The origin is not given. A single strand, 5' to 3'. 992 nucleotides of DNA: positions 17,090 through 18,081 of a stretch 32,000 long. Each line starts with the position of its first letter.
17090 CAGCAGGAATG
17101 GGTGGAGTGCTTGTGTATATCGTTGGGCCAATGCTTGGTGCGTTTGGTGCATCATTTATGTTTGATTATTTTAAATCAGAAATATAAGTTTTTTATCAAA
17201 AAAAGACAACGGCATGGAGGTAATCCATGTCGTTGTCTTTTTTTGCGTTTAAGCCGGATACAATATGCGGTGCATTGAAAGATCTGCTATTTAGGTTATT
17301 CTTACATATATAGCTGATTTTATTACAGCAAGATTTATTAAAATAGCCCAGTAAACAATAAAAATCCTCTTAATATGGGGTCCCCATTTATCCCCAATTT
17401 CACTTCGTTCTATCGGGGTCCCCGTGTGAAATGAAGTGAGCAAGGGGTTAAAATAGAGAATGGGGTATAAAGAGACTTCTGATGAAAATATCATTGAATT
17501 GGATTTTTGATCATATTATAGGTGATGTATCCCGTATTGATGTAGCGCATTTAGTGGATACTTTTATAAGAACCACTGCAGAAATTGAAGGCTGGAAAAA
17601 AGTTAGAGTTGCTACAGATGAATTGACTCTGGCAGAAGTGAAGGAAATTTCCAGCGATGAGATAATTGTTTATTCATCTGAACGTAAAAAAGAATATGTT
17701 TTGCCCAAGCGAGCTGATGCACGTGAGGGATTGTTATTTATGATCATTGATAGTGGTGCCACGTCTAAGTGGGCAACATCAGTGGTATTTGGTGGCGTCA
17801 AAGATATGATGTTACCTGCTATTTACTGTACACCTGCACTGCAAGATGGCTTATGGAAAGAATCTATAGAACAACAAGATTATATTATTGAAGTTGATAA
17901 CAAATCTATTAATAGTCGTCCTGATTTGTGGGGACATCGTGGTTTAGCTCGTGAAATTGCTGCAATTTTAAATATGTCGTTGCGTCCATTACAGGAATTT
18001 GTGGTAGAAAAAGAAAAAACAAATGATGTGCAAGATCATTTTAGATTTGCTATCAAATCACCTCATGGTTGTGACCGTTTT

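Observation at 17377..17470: Double copy of the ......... box with stacked GGGGT/-10-like boxes in the pheT leader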

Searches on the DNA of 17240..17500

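Call 47: search_rna_families(source=window, start=17240, end=17500, threshold=evalue, max_evalue=10)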
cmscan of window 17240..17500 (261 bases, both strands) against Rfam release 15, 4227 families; matches with E-value up to 10: 6.
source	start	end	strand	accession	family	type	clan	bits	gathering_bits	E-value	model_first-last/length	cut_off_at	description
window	17296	17450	+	RF01882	TUG1_1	Gene; lncRNA;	-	16.7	80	6.9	1-145/145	no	Taurine upregulated gene 1 conserved region 1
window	17294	17403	-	RF01208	snoR99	Gene; snRNA; snoRNA; HACA-box;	-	15.7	41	4.8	1-106/106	no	Small nucleolar RNA snoR99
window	17332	17380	-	RF01797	fstAT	Gene; antitoxin;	-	15.3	72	3.6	1-94/94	no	Fst antitoxin sRNA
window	17402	17439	+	RF04163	mir-8364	Gene; miRNA;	-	14.5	67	6.3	1-61/61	no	mir-8364 microRNA precursor family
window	17393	17447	+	RF00656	mir-205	Gene; miRNA;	-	11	55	9.5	1-75/75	no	mir-205 microRNA precursor family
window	17347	17393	-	RF02091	DAOA-AS1_2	Gene; lncRNA;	-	7.6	43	7.3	156-205/205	no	DAOA antisense RNA 1 conserved region 2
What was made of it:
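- On Riboswitch or structured leader RNA (Rfam families, T-box): The leader gives only E > 3 noise (call 47).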

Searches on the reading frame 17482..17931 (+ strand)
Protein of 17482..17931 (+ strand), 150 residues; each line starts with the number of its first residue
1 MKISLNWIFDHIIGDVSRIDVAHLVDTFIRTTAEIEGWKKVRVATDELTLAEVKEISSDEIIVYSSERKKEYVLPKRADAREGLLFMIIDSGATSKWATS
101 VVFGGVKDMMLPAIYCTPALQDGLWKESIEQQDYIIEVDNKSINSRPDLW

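Call 38: find_related_loci(query=window:17482-17931:+, collection=metagenome_contigs, flank=10000)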
Query window:17482-17931:+ (150 aa) in metagenome_contigs; peptide patterns used: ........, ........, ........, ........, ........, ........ (x = any residue, [..] = any of these).
258 stretches matched a pattern; 13 encode a relative of the query (tblastn E <= 1e-3); 13 distinct loci.
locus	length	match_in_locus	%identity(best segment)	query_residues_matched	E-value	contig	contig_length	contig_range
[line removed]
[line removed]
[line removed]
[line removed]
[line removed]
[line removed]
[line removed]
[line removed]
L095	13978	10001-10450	53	1-150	8e-50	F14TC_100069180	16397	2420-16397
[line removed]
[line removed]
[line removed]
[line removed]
